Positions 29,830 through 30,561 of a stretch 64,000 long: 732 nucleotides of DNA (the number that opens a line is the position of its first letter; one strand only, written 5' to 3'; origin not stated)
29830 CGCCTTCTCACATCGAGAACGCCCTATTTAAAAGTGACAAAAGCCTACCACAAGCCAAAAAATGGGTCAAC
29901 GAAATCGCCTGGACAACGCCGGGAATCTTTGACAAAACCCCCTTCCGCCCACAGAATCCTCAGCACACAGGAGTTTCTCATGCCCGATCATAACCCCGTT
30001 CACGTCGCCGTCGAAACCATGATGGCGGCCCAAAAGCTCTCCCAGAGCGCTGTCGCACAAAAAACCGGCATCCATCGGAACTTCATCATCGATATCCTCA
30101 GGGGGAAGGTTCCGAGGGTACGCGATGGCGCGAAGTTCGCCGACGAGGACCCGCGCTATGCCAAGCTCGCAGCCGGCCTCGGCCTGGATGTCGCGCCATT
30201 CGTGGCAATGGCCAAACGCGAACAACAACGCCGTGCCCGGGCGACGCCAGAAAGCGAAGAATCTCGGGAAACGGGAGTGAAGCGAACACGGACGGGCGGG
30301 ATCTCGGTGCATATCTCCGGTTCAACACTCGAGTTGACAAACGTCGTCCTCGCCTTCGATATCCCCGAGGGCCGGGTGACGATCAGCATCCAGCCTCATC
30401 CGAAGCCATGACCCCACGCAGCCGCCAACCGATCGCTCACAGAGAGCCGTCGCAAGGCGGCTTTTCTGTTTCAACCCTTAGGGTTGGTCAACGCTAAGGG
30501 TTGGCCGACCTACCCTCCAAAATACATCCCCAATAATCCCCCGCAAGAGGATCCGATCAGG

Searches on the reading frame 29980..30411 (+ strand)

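Call 35: search_protein_families(library=pfam, proteins=[window:29980-30411:+], max_evalue=0.05)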
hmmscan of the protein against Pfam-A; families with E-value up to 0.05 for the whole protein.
window:29980-30411:+ (143 aa): 4 families
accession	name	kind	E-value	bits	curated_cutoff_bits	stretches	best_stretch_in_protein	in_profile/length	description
PF01381.28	HTH_3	-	0.00012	22.5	23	1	15-47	5-38/55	Helix-turn-helix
PF13443.12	HTH_26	-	0.00016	22.3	22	1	14-48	5-39/63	Cro/C1-type HTH DNA-binding domain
PF13560.12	HTH_31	-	0.0008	20.1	27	1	15-71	10-58/64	Helix-turn-helix domain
PF13744.12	HTH_37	-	0.0015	18.8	27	1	10-46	22-58/80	Helix-turn-helix domain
